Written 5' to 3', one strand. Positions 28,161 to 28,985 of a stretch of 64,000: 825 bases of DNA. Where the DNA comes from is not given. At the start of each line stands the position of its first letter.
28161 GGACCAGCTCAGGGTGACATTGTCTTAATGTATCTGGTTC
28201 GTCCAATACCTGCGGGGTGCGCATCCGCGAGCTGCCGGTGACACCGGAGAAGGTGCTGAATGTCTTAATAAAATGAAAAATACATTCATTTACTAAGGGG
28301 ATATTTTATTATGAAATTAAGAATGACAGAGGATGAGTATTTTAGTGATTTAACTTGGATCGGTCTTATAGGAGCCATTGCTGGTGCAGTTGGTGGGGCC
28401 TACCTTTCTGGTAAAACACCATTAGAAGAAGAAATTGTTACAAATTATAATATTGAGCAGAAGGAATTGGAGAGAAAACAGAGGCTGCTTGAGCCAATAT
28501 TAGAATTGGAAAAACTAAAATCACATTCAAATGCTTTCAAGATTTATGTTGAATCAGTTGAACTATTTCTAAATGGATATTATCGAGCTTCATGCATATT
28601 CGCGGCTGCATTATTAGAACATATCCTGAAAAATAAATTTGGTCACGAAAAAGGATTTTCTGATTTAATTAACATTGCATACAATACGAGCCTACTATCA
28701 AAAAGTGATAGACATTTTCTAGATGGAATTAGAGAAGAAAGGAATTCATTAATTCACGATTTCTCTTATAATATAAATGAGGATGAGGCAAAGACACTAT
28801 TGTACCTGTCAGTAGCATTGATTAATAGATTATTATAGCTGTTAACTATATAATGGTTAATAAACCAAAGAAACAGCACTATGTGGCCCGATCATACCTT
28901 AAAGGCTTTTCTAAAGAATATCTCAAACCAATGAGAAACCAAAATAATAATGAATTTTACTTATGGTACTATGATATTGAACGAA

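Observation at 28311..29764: AT-rich two-gene island: membrane-anchored HEPN-like protein plus DUF4238 protein, a candidate undescribed defence/abortive-infection module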

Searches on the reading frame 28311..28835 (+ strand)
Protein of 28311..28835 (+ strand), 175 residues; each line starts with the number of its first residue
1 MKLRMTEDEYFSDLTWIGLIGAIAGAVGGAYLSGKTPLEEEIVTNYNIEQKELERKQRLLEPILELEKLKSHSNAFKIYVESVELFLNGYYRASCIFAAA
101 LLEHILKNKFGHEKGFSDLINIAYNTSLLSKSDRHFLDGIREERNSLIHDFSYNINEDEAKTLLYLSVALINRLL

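Call 3: search_protein_families(library=pfam, proteins=[window:28311-28835:+], max_evalue=1)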
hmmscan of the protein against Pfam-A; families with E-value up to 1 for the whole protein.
window:28311-28835:+ (175 aa): 2 families
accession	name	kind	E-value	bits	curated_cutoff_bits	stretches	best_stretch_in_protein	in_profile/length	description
PF13643.11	DUF4145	-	1.1e-07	32.3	23.1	1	85-164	5-84/88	Domain of unknown function (DUF4145)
PF09509.15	Hypoth_Ymh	-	0.088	13.1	25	0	85-167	14-112/119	Protein of unknown function (Hypoth_ymh)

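Call 4: search_protein_families(library=padloc, proteins=[window:28311-28835:+], max_evalue=1)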
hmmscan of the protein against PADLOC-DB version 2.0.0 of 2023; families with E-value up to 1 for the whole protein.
window:28311-28835:+ (175 aa): 1 family
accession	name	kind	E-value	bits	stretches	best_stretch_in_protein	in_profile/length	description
PDLC03897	NsnC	-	0.0073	14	1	101-158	162-219/298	-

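Call 5: search_protein_families(library=ncbifam, proteins=[window:28311-28835:+], max_evalue=1)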
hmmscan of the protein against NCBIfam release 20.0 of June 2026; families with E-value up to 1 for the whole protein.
window:28311-28835:+ (175 aa): 0 families

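Call 6: search_protein_families(library=phrogs, proteins=[window:28311-28835:+], max_evalue=1)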
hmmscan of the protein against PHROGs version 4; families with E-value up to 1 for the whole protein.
window:28311-28835:+ (175 aa): 4 families
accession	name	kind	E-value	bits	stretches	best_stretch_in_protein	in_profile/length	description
phrog_27477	-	unknown function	0.00022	21.8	1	55-150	97-191/220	-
phrog_24982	-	unknown function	0.026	15.2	1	16-78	26-87/196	-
phrog_1305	-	DNA, RNA and nucleotide metabolism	0.032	14.6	1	74-172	102-203/226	DNA binding protein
phrog_1026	-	lysis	0.13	13.6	1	15-45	9-39/85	Rz-like spanin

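Call 11: find_homologous_proteins(query=window:28311-28835:+)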
Query window:28311-28835:+ (175 aa): 1 proteins with E <= 0.001 among 338 candidates.
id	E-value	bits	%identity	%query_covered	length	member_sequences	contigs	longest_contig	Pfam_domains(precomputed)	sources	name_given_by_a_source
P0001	9.4e-108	375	100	100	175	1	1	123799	PF13643.12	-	-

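Call 23: find_encoding_contigs(protein=P0001, flank=3000, max_places=3)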
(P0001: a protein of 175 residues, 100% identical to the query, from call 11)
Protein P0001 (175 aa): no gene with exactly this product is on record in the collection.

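Call 26: search_protein_representatives(protein=window:28311-28835:+)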
Query: 175 residues. Proteins with E-value up to 0.001 (for the whole library): 50; up to 1e-10: 22; up to 1e-30: 1. The best 50 are listed.
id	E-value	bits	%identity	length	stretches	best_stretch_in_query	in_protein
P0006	9.9e-47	175.1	50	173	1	3-174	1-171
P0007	2.1e-19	86.2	41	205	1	68-173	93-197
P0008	2.1e-19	86.2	34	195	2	53-173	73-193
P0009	5.9e-19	84.7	29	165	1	18-175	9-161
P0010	2.7e-18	82.6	34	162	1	18-175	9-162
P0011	7.1e-17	78.0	33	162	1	19-174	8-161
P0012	2.7e-15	72.8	33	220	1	50-175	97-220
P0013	5.3e-15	71.9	37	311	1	48-174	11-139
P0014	6.2e-15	71.7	30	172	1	23-167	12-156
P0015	1.5e-14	70.4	34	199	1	74-174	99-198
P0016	6.1e-14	68.4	28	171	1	20-172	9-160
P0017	1.2e-13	67.5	32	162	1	23-174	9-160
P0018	2.1e-13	66.7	44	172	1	68-155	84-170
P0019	4.1e-13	65.8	35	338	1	48-170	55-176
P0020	7.5e-13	64.9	31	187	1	60-175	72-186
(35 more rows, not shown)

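Call 27: find_encoding_contigs(protein=P0006, flank=6000)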
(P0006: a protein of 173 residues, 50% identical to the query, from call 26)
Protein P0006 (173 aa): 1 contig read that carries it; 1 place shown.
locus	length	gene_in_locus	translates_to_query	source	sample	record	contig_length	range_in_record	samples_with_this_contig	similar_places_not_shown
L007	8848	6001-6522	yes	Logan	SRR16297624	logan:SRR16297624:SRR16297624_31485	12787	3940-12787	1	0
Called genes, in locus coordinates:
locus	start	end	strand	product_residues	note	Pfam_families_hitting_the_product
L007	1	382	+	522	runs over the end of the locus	PF12161:HsdM_N, PF02384:N6_Mtase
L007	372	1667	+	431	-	PF01420:Methylase_S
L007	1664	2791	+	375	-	PF14355:Abi_C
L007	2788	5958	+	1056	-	PF04313:HSDR_N, PF04851:ResIII, PF18766:SWI2_SNF2, PF22679:T1R_D3-like, PF11867:T1RH-like_C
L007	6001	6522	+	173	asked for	PF13643:DUF4145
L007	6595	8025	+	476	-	PF02463:SMC_N, PF13175:AAA_15, PF13476:AAA_23, PF13304:AAA_21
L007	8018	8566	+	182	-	PF14103:DUF4276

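Call 33: search_solved_structures(query=A2, max_evalue=1)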
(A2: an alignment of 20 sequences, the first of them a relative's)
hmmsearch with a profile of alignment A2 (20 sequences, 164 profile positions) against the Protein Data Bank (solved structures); distinct sequences matched with E-value up to 1: 3.
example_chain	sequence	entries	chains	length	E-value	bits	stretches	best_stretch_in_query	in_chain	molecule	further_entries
9bj5_A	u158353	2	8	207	0.013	18.6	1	41-97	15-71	AbiV family abortive infection protein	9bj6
9bj7_A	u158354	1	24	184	0.033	17.3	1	63-97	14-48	AbiV family abortive infection protein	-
9wx2_A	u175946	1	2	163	0.1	15.7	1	53-90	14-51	Dandelion-hepn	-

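Call 40: predict_structure(alignment_id=A2)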
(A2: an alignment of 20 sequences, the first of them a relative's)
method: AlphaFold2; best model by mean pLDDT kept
length: 175 residues; sequences in the alignment: 20
mean_pLDDT: 88.2   pTM: 0.73
mean pLDDT of the five models: 88.2, 86.1, 84.5, 84.3, 83.6
residues with pLDDT >= 90: 121; 70-90: 25; 50-70: 27; < 50: 2
segments of 3 or more residues with pLDDT < 50: none
pLDDT, mean of each block of 10 residues (from residue 1): 59 66 68 78 91 93 81 95 97 98 98 97 97 96 96 95 93 91
secondary structure, 60 per line:
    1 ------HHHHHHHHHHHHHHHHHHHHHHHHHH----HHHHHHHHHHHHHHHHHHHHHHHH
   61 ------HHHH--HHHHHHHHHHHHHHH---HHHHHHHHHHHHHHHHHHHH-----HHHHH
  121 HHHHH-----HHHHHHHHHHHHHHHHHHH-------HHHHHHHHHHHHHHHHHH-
elements in order: H7-32 H37-60 H67-70 H73-87 H91-110 H116-125 H131-149 H157-174

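Call 44: find_encoding_contigs(protein=P0009, flank=5000, max_places=3)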
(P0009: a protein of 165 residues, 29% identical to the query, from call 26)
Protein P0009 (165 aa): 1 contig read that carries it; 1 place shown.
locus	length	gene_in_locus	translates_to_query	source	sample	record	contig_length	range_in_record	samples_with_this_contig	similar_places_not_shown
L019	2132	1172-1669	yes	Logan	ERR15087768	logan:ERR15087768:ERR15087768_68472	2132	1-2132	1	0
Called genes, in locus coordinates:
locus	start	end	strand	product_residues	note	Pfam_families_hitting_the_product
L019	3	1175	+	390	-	?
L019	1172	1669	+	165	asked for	PF13643:DUF4145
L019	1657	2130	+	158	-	?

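Call 45: find_encoding_contigs(protein=P0010, flank=5000, max_places=3)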
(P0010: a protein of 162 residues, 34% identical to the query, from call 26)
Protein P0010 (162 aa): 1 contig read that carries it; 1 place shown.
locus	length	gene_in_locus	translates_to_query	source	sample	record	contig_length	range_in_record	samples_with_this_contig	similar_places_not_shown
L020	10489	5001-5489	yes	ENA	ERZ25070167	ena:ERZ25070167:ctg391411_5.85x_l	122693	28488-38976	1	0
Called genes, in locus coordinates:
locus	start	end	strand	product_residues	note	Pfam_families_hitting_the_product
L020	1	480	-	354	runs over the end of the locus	-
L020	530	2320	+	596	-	PF13588:HSDR_N_2, PF02384:N6_Mtase, PF01170:UPF0020, PF20473:MmeI_Mtase, PF07669:Eco57I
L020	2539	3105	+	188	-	PF13643:DUF4145 (weak)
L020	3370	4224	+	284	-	-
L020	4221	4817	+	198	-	PF13643:DUF4145 (weak)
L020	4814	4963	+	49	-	-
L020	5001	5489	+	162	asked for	PF13643:DUF4145 (weak)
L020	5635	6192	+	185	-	PF01936:NYN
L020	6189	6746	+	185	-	PF01420:Methylase_S (weak)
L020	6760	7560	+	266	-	PF01420:Methylase_S (weak)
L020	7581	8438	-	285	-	-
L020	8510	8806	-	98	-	-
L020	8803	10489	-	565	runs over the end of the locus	-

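Call 46: search_protein_families(library=pfam, proteins=[L019:3-1172:+, L019:1657-2130:+, L020:3370-4221:+], max_evalue=0.01)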
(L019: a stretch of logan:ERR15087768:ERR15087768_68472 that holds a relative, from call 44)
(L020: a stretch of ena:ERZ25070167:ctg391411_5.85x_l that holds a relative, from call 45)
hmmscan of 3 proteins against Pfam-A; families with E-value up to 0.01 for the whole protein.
L019:3-1172:+ (390 aa): 1 family
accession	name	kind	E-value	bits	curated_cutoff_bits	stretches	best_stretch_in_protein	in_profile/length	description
PF01420.25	Methylase_S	-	1.4e-20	74.7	22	2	200-368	16-167/168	Type I restriction modification DNA specificity domain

L019:1657-2130:+ (158 aa): 1 family
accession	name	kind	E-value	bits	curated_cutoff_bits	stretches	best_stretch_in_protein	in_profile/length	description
PF04313.20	HSDR_N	-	1.1e-18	68.2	25.1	1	7-153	4-146/198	Type I restriction enzyme R protein N terminus (HSDR_N)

L020:3370-4221:+ (284 aa): 0 families

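Call 47: fold_search(model_id=the predicted structure, library=pdb)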
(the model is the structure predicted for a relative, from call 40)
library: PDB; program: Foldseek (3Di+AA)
matches with E <= 10: 138; with E <= 0.001: 0
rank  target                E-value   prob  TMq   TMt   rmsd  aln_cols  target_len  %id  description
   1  2hsb                  1.9e-02  1.00  0.51  0.70   7.7       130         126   18  Crystal structure of a hepn domain containing protein (af_0298) from archaeoglobus fulgidus at 1.95 A resolution (released 2006-08-15)
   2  7ae8_C                1.0e-01  0.94  0.36  0.42  12.3       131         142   15  Crystal structure of HEPN(R102A) toxin (released 2020-12-30)
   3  7ae6_B                1.3e-01  0.90  0.34  0.40  12.4       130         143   15  Crystal structure of di-AMPylated HEPN(R102A) toxin (released 2020-12-30)
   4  7ae8_A                1.4e-01  0.89  0.34  0.38  12.4       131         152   17  Crystal structure of HEPN(R102A) toxin (released 2020-12-30)
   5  7ae8_D                1.8e-01  0.90  0.36  0.41  12.4       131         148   15  Crystal structure of HEPN(R102A) toxin (released 2020-12-30)
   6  6m6u_G                2.3e-01  0.77  0.33  0.42  13.3       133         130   15  Crystal structure the toxin-antitoxin MntA-HpeT mutant-D39ED41E (released 2020-09-30)
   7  7ae8_B                2.6e-01  0.60  0.29  0.33  13.3       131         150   14  Crystal structure of HEPN(R102A) toxin (released 2020-12-30)
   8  7ae2_A                2.9e-01  0.77  0.34  0.41  12.5       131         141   18  Crystal structure of HEPN(H107A-Y109F) toxin in complex with MNT antitoxin (released 2020-12-30)
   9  1ylm_A                3.2e-01  0.93  0.40  0.48  11.8       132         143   11  Structure of Cytosolic Protein of Unknown Function YutE from Bacillus subtilis (released 2005-03-01)
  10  7ae9_C                3.8e-01  0.84  0.38  0.44  12.3       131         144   15  Crystal structure of mono-AMPylated HEPN(R46E) toxin in complex with MNT antitoxin (released 2020-12-30)
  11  7bxo_H                4.2e-01  0.51  0.31  0.38  13.2       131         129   14  Crystal structure of the toxin-antitoxin with AMP-PNP (released 2020-09-30)
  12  7ae9_D                4.7e-01  0.75  0.37  0.43  12.4       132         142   16  Crystal structure of mono-AMPylated HEPN(R46E) toxin in complex with MNT antitoxin (released 2020-12-30)
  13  6m6u_H                5.2e-01  0.51  0.32  0.39  13.1       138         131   12  Crystal structure the toxin-antitoxin MntA-HpeT mutant-D39ED41E (released 2020-09-30)
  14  6m6w_H                5.2e-01  0.47  0.31  0.39  13.0       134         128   14  Crystal structure the toxin-antitoxin MntA-HpeT mutant-Y104A (released 2020-09-30)
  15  7bxo_D                5.2e-01  0.47  0.32  0.40  12.8       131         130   15  Crystal structure of the toxin-antitoxin with AMP-PNP (released 2020-09-30)
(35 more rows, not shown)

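Call 67: search_dna_similar(query=window:28311-28835:+, collection=plasmids, mode=protein, max_evalue=0.001, max_rows=15)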
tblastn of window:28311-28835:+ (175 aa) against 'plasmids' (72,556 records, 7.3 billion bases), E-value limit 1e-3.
No match.

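Call 70: find_encoding_contigs(protein=P0008, flank=5000, max_places=3)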
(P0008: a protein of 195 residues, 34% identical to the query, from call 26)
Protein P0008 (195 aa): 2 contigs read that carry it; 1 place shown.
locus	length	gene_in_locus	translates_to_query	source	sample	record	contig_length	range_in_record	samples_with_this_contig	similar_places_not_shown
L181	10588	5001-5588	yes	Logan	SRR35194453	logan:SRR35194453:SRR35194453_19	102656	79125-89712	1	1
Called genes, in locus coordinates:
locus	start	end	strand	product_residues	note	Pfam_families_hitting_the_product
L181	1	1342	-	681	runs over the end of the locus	PF00133:tRNA-synt_1, PF01406:tRNA-synt_1e, PF09334:tRNA-synt_1g, PF19303:Anticodon_3, PF08264:Anticodon_1, PF01588:tRNA_bind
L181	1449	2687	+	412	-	PF01343:Peptidase_S49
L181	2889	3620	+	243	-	PF00881:Nitroreductase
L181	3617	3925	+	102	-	PF11731:Cdd1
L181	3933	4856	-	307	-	PF01008:IF-2B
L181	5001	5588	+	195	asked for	PF13643:DUF4145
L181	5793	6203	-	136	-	-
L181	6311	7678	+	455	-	PF00171:Aldedh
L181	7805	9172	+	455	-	PF00171:Aldedh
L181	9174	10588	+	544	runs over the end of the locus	PF02776:TPP_enzyme_N, PF00205:TPP_enzyme_M, PF02775:TPP_enzyme_C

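Call 71: find_encoding_contigs(protein=P0007, flank=5000, max_places=3)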
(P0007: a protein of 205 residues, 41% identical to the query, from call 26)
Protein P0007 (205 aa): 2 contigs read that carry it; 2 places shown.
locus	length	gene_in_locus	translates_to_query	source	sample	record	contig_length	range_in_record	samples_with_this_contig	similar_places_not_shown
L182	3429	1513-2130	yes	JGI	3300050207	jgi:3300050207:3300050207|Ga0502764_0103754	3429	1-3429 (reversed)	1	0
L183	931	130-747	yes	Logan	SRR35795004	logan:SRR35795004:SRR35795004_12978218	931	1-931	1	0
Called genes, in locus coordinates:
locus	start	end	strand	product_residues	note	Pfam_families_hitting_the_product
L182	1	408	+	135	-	?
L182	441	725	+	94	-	PF14076:DUF4258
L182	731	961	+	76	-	-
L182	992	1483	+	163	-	PF01252:Peptidase_A8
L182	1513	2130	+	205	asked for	PF13643:DUF4145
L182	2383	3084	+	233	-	-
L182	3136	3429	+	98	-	?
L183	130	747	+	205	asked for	PF13643:DUF4145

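Call 78: find_related_loci(query=A8, collection=genome_contigs, flank=6000)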
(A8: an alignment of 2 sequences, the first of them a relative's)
Query A8 (175 aa) in genome_contigs; peptide patterns used: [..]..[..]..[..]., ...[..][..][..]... (x = any residue, [..] = any of these).
54 stretches matched a pattern, but none encodes a relative of the query by tblastn (E <= 1e-3).

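Call 79: find_related_loci(query=A8, collection=viral_contigs, flank=6000)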
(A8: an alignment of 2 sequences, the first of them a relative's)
Query A8 (175 aa) in viral_contigs; peptide patterns used: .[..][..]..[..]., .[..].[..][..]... (x = any residue, [..] = any of these).
355 stretches matched a pattern, but none encodes a relative of the query by tblastn (E <= 1e-3).
